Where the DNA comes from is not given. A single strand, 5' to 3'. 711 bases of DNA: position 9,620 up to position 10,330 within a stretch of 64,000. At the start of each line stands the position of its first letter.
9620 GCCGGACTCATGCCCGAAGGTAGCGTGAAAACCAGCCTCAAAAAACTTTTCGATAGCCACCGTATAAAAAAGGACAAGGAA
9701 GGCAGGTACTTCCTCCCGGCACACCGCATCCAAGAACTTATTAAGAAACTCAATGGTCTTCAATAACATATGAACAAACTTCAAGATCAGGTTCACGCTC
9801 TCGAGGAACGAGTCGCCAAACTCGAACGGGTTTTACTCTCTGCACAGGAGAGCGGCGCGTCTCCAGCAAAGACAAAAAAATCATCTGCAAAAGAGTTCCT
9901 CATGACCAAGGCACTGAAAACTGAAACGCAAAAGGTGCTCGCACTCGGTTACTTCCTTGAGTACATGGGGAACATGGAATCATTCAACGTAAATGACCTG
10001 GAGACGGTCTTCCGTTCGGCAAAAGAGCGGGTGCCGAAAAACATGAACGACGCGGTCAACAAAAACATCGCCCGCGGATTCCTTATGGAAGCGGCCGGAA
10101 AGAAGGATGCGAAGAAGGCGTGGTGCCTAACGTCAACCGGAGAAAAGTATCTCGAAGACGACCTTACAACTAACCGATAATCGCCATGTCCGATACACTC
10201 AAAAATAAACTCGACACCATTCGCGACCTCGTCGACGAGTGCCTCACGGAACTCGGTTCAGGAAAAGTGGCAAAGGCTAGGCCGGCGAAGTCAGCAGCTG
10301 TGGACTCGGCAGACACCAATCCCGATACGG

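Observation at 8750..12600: Lower-GC ~3.9-kb island at tRNA-Ser encoding four unrecognisable wHTH-like proteins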

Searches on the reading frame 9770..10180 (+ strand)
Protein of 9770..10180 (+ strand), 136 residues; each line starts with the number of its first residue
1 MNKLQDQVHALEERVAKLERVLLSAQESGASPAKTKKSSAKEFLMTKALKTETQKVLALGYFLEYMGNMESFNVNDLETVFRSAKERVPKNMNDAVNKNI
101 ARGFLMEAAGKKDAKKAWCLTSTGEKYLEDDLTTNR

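Call 7: search_protein_families(library=pfam, proteins=[window:9770-10180:+], max_evalue=1)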
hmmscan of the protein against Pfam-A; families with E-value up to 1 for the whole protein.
window:9770-10180:+ (136 aa): 4 families
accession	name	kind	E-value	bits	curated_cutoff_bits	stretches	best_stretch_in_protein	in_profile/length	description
PF19491.4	DUF6026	-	0.014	15.8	26.6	1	1-28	22-49/51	Family of unknown function (DUF6026)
PF18785.7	Inv-AAD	-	0.02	15.2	26.5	0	50-69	6-25/129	Invertebrate-AID/APOBEC-deaminase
PF15384.11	PAXX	-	0.044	13.8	25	1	2-48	111-156/194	PAXX, PAralog of XRCC4 and XLF, also called C9orf142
PF09548.15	Spore_III_AB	-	0.15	12.5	32.5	1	43-119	17-90/170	Stage III sporulation protein AB (spore_III_AB)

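Call 8: search_protein_families(library=padloc, proteins=[window:9770-10180:+], max_evalue=1)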
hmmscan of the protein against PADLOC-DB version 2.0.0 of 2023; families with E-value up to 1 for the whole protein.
window:9770-10180:+ (136 aa): 0 families

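Call 9: search_protein_families(library=phrogs, proteins=[window:9770-10180:+], max_evalue=1)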
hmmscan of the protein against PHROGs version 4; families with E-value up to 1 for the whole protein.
window:9770-10180:+ (136 aa): 0 families

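Call 10: search_protein_families(library=ncbifam, proteins=[window:9770-10180:+], max_evalue=1)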
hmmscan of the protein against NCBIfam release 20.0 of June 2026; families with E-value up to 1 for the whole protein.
window:9770-10180:+ (136 aa): 2 families
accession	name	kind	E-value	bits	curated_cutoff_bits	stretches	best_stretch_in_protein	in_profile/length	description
TIGR01263.1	4HPPD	equivalog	0.076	12.5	277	1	6-108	71-174/353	4-hydroxyphenylpyruvate dioxygenase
TIGR02976.1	phageshock_pspB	equivalog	0.17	12.2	51.7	1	2-24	45-67/75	envelope stress response membrane protein PspB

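Call 35: find_homologous_proteins(query=window:9770-10180:+, max_evalue=0.01)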
Query window:9770-10180:+ (136 aa): 303 proteins with E <= 0.01 among 332 candidates; the best 120 are listed.
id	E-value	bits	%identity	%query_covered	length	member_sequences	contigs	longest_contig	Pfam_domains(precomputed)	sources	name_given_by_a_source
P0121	5.3e-78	277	98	100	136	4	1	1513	-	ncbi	-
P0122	1.8e-61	223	79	100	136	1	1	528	-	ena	-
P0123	5.7e-61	222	77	100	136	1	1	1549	-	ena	-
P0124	3.7e-60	219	83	95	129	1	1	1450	-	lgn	-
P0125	6.4e-60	218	79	100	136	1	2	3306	-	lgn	-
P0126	2.6e-59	216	80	97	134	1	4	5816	-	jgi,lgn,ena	-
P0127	7.5e-59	215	77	100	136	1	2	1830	-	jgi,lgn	jgi:hypothetical protein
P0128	8.7e-58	212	79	97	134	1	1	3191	-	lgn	-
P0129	1.9e-57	210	77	97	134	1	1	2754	-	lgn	-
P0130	7.4e-56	205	76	95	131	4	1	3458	-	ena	-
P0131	7.8e-56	205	78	97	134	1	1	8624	-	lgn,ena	-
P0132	3.9e-55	203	76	97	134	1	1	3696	-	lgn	-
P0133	2.9e-54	200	74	95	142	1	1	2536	-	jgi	-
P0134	1.3e-53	198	73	97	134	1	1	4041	-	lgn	-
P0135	1.9e-53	198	73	97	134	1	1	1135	-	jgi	-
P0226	5.3e-40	154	63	93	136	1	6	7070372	-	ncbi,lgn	ncbi:hypothetical protein ACVOMS_29985 [Bradyrhizobium guangxiense]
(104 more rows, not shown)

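Call 58: search_protein_families(library=pfam, alignment_id=A4, max_evalue=10)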
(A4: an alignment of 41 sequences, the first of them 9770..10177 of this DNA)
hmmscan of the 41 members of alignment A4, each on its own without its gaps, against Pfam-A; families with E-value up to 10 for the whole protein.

A. member 1, window:9770-10177:+ (136 aa): 4 families
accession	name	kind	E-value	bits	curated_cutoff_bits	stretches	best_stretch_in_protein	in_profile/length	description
PF19491.4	DUF6026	-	0.014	15.8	26.6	1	1-28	22-49/51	Family of unknown function (DUF6026)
PF18785.7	Inv-AAD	-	0.02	15.2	26.5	1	50-69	6-25/129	Invertebrate-AID/APOBEC-deaminase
PF15384.11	PAXX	-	0.044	13.8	25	1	2-48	111-156/194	PAXX, PAralog of XRCC4 and XLF, also called C9orf142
PF09548.15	Spore_III_AB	-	0.15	12.5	32.5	1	43-119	17-90/170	Stage III sporulation protein AB (spore_III_AB)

B. families by the number of members that match (of 41 scanned): 51 families (the first 25 are shown)
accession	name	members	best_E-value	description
PF09548.15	Spore_III_AB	13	0.0014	Stage III sporulation protein AB (spore_III_AB)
PF16326.10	ABC_tran_CTD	11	5.7e-05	ABC transporter C-terminal domain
PF23991.1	DUF7310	7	0.0036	Coiled-coil region of unknown function (DUF7310)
PF06825.17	HSBP1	4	0.00077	Heat shock factor binding protein 1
PF19491.4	DUF6026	4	0.014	Family of unknown function (DUF6026)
PF15680.10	OFCC1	4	0.016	Orofacial cleft 1 candidate gene 1 protein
PF06667.17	PspB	4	0.023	Phage shock protein B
PF19269.4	Anticodon_2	3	0.018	Anticodon binding domain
PF06977.17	SdiA-regulated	3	0.043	SdiA-regulated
PF23461.1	ZMYND11_CC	3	0.054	ZMYND11 protein coiled-coil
PF18785.7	Inv-AAD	2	0.02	Invertebrate-AID/APOBEC-deaminase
PF15384.11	PAXX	2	0.042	PAXX, PAralog of XRCC4 and XLF, also called C9orf142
PF10779.14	XhlA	2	0.063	Haemolysin XhlA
PF04380.18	BMFP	2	0.076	Membrane fusogenic activity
PF18323.6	CSN5_C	2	0.54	Cop9 signalosome subunit 5 C-terminal domain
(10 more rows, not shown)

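Call 61: predict_structure(alignment_id=A4)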
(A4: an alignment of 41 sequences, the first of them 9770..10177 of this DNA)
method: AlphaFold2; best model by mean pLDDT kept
length: 136 residues; sequences in the alignment: 41
mean_pLDDT: 76.6   pTM: 0.59
mean pLDDT of the five models: 76.6, 70.1, 66.6, 63.6, 63.2
residues with pLDDT >= 90: 7; 70-90: 97; 50-70: 18; < 50: 14
segments of 3 or more residues with pLDDT < 50: 27-37, 134-136
pLDDT, mean of each block of 10 residues (from residue 1): 70 77 53 49 75 88 83 89 86 90 85 83 83 53
secondary structure, 60 per line:
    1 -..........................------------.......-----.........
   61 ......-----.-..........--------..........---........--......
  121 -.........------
elements in order: H2-27 H40-46 H52-66 H74-83 H92-101 E105-112 E115-120 H122-130

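Call 80: find_encoding_contigs(protein=P0226, flank=10000, max_places=3)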
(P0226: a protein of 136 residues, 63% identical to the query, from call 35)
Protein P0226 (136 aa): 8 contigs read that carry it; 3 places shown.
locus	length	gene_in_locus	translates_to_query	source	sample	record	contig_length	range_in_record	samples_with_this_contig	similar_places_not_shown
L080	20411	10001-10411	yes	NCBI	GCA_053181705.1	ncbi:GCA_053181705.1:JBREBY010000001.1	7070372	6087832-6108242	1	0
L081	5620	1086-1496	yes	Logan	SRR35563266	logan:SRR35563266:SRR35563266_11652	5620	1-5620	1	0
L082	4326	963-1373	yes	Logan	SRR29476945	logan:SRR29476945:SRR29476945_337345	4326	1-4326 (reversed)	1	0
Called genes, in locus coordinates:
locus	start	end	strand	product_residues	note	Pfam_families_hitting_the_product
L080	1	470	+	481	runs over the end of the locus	-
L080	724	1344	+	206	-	PF01810:LysE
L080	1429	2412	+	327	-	PF12158:DUF3592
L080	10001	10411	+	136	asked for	-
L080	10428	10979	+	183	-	-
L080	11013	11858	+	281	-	PF10137:CAP12-PCTIR_TIR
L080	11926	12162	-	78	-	-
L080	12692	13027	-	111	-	-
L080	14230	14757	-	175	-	-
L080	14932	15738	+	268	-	PF13406:SLT_2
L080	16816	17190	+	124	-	PF00072:Response_reg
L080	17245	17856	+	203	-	PF01810:LysE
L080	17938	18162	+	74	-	-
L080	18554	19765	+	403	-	PF00990:GGDEF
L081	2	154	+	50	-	?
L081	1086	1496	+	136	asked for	-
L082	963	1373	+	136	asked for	-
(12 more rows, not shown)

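Call 83: find_related_loci(query=A4, collection=metagenome_contigs, flank=5000)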
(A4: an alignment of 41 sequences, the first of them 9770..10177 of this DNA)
Query A4 (136 aa) in metagenome_contigs; peptide patterns used: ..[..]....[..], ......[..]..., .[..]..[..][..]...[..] (x = any residue, [..] = any of these).
437 stretches matched a pattern; 148 encode a relative of the query (tblastn E <= 1e-3); the best 80 are kept; 80 distinct loci.
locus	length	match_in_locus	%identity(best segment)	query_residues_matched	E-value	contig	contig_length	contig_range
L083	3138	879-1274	80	1-132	7e-68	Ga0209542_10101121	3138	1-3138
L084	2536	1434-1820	74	4-132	2e-62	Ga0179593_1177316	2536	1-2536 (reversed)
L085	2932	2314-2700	71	3-131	6e-59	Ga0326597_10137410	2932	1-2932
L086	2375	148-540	67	4-132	1e-55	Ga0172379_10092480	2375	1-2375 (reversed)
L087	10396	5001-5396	77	1-132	7e-54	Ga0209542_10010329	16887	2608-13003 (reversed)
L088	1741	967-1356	65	3-132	5e-54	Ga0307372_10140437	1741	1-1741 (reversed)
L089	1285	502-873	66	7-133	5e-54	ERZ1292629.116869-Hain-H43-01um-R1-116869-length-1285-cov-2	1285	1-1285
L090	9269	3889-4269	65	4-132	2e-50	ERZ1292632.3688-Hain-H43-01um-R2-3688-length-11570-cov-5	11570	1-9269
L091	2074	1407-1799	63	1-132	9e-51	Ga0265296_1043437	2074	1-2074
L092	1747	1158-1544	62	4-132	6e-50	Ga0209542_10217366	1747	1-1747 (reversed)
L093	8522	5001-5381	59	4-132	1e-47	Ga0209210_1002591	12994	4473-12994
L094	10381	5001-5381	62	4-132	3e-47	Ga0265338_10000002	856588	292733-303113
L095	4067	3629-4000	63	7-132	4e-47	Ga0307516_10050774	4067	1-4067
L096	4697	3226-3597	62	7-132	1e-46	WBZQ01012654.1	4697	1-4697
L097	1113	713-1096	59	3-132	5e-49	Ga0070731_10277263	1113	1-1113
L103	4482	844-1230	60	4-132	2e-45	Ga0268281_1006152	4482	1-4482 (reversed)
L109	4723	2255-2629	60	7-133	9e-45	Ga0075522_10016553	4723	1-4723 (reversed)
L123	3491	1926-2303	56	4-132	5e-42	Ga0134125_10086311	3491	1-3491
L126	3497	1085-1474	56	4-132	3e-41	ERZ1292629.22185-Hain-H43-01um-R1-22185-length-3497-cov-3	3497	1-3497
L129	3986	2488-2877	53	4-132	2e-40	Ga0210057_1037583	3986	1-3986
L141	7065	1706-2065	63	11-132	9e-39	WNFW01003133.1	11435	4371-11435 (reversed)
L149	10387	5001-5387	46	4-131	1e-35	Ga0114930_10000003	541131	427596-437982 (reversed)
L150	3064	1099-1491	46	8-133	2e-35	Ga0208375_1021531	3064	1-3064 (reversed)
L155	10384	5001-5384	44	1-130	7e-34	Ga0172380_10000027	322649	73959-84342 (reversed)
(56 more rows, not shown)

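Call 88: search_protein_families(library=pfam, proteins=[L109:2651-3208:+, L129:3140-3895:+, L141:3097-3858:+, L080:11013-11858:+, L150:1499-2224:+, L149:5878-6597:+, L103:1256-1684:+, L123:2920-3405:+, L126:2559-3497:+, L155:6155-6634:+], max_evalue=1)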
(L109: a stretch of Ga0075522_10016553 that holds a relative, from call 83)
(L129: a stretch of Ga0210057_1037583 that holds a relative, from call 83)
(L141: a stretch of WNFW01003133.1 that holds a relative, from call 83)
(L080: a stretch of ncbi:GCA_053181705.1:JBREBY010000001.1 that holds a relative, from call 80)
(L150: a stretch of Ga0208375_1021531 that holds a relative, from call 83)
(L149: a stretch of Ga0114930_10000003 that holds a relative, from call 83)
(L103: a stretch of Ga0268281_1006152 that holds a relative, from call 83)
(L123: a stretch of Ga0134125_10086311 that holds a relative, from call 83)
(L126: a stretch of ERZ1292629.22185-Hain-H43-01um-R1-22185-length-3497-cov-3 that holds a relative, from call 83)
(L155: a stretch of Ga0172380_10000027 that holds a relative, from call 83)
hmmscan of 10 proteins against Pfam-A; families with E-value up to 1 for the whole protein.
L109:2651-3208:+ (185 aa): 2 families
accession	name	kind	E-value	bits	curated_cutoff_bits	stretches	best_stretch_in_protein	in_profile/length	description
PF24038.1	DUF7347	-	0.05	14.3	27.6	1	132-172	32-72/77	Domain of unknown function (DUF7347)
PF13406.11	SLT_2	-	0.055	13.1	24.3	1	68-140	12-84/292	Transglycosylase SLT domain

L129:3140-3895:+ (251 aa): 0 families

L141:3097-3858:+ (253 aa): 2 families
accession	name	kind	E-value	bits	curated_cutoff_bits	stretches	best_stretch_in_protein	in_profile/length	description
PF13643.11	DUF4145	-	0.033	14.7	23.1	1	186-240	36-84/88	Domain of unknown function (DUF4145)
PF00123.25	Hormone_2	-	0.11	13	21.2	1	203-216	4-17/28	Peptide hormone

L080:11013-11858:+ (281 aa): 1 family
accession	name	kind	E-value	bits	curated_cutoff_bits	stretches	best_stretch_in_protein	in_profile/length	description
PF10137.14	CAP12-PCTIR_TIR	-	4.8e-37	127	24.7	1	136-254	2-118/119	CAP12/Pycsar effector protein, TIR domain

L150:1499-2224:+ (241 aa): 2 families
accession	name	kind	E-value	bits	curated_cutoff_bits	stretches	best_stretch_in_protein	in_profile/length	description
PF13091.12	PLDc_2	-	0.00018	21.8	27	1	123-205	2-96/132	PLD-like domain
PF16565.11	MIT_C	-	0.068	13.5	25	0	179-204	81-105/142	Phospholipase D-like domain at C-terminus of MIT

L149:5878-6597:+ (239 aa): 1 family
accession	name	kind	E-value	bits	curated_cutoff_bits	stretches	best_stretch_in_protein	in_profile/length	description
PF01540.21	Lipoprotein_7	-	0.066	14.1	24.1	1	87-109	15-37/112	Adhesin lipoprotein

L103:1256-1684:+ (142 aa): 1 family
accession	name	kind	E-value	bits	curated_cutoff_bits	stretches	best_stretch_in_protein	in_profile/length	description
PF03192.19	DUF257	-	0.044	14.1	25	1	17-67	52-103/205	Pyrococcus protein of unknown function, DUF257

L123:2920-3405:+ (161 aa): 0 families

L126:2559-3497:+ (313 aa): 2 families
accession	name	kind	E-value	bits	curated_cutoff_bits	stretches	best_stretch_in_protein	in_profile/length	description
PF01420.25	Methylase_S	-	3.3e-15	57.1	22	2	9-165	2-164/168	Type I restriction modification DNA specificity domain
PF15299.11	ALS2CR8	-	0.071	13.4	28.9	1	92-175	107-185/235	Amyotrophic lateral sclerosis 2 chromosomal region candidate gene 8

L155:6155-6634:+ (159 aa): 2 families
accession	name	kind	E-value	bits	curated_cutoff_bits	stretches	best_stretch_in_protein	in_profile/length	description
PF00383.29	dCMP_cyt_deam_1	-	7.5e-10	39.1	25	1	12-118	3-94/102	Cytidine and deoxycytidylate deaminase zinc-binding region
PF14421.12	LmjF365940-deam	-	0.13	12.4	27.1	0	45-75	59-89/218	LmjF365940 subfamily CDD/CDA-like deaminase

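Call 89: search_protein_families(library=padloc, proteins=[L109:2651-3208:+, L129:3140-3895:+, L141:3097-3858:+, L080:11013-11858:+, L150:1499-2224:+, L149:5878-6597:+, L103:1256-1684:+, L123:2920-3405:+, L126:2559-3497:+, L155:6155-6634:+], max_evalue=0.1)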
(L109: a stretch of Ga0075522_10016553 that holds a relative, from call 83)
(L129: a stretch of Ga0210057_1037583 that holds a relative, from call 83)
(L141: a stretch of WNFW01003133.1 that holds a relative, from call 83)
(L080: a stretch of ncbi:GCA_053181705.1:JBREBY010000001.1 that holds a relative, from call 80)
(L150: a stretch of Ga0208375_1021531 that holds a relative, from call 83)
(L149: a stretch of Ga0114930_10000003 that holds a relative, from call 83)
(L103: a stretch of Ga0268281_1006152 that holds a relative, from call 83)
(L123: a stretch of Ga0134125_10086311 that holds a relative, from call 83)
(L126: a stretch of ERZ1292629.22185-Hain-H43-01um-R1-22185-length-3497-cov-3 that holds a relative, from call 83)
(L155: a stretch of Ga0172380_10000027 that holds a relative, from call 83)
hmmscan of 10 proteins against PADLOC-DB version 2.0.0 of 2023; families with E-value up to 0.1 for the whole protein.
L109:2651-3208:+ (185 aa): 0 families

L129:3140-3895:+ (251 aa): 1 family
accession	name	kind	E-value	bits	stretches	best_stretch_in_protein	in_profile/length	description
PDLC04984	PDC-S27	-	0.016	12.1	1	150-225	226-299/474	-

L141:3097-3858:+ (253 aa): 2 families
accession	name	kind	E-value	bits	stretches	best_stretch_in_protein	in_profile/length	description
PDLC04108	PD-T7-3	-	0.001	16.4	1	109-226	6-121/432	-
PDLC02094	Cas5b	-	0.0033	14.7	1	150-215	220-284/358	-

L080:11013-11858:+ (281 aa): 10 families
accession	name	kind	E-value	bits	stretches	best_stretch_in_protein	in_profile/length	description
PDLC05005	PDC-S35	-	2.9e-66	221.9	1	112-279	94-262/264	-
PDLC05007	PDC-S35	-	3.6e-64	215.1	1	101-275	102-273/278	-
PDLC05004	PDC-S35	-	1.2e-56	190.2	1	115-277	101-262/265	-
PDLC05006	PDC-S35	-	1.3e-46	156.9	1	114-276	63-228/231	-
PDLC05003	PDC-S35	-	3.8e-38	129.4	1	115-279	71-240/245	-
PDLC00729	Effector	-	7.9e-13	46.5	1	173-256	45-125/310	TIR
PDLC00731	Effector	-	3.2e-12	44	1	169-256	192-278/306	TIR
PDLC00732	Effector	-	3.1e-10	37.5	1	170-253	189-271/301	TIR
PDLC02371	PycTIR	-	7.6e-09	33.3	1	158-265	177-269/288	-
PDLC01799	CARF1--CARF_HEPN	-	0.0014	15.7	1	40-152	316-430/454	-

L150:1499-2224:+ (241 aa): 4 families
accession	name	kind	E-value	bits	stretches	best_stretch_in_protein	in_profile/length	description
PDLC04869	PDC-S05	-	7.7e-21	72.6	1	89-221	155-287/306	-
PDLC04879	PDC-S05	-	8.5e-18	62.8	1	105-218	157-270/285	-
PDLC03880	NsnC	-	5.6e-07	27.5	1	102-199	107-211/242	-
PDLC02614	DrmC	-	0.00012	19.9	1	112-205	16-116/153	DrmC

L149:5878-6597:+ (239 aa): 0 families

L103:1256-1684:+ (142 aa): 1 family
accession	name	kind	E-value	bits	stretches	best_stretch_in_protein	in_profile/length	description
PDLC02257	AbiEi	-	0.015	12.8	1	99-136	30-67/240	AbiEi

L123:2920-3405:+ (161 aa): 2 families
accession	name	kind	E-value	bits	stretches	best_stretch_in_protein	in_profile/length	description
PDLC02243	AbiEi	-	0.0016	16.4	1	90-150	7-63/234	AbiEi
PDLC02235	AbiEi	-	0.036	11.7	1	94-150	13-65/240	AbiEi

L126:2559-3497:+ (313 aa): 82 families (the best 25 are shown)
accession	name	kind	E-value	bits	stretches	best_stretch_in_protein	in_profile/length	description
PDLC03062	Specificity_I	-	1.9e-34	117.4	1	7-303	11-305/375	Type I specificity subunit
PDLC03106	Specificity_I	-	1.4e-30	104.7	1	14-177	15-199/461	Type I specificity subunit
PDLC03144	Specificity_I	-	3e-30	104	1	13-155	18-162/388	Type I specificity subunit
PDLC03194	Specificity_I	-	7.7e-30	102.2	1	86-313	96-327/391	Type I specificity subunit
PDLC03184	Specificity_I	-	2.9e-28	96.9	1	131-313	142-324/554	Type I specificity subunit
PDLC03100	Specificity_I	-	2.3e-25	87.9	2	214-293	37-114/392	Type I specificity subunit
PDLC04137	mad5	-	1.2e-23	81.9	1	15-307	7-332/392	mads_5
PDLC03069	Specificity_I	-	1.1e-21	75.4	2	186-313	1-127/387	Type I specificity subunit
PDLC03074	Specificity_I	-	8e-21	72.7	2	185-306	26-144/408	Type I specificity subunit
PDLC03590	Specificity_II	-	2.5e-19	68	1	188-280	35-130/227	Type II specificity subunit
PDLC03079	Specificity_I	-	6.2e-18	63.2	1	57-310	80-380/470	Type I specificity subunit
PDLC03083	Specificity_I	-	1.7e-15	54.2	1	183-310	519-638/717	Type I specificity subunit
PDLC03127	Specificity_I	-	3.9e-15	53.6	2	209-310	35-141/571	Type I specificity subunit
PDLC03132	Specificity_I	-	7e-15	53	1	9-156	15-158/387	Type I specificity subunit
PDLC03077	Specificity_I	-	8.8e-15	53.2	1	14-155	19-186/417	Type I specificity subunit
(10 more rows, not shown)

L155:6155-6634:+ (159 aa): 0 families
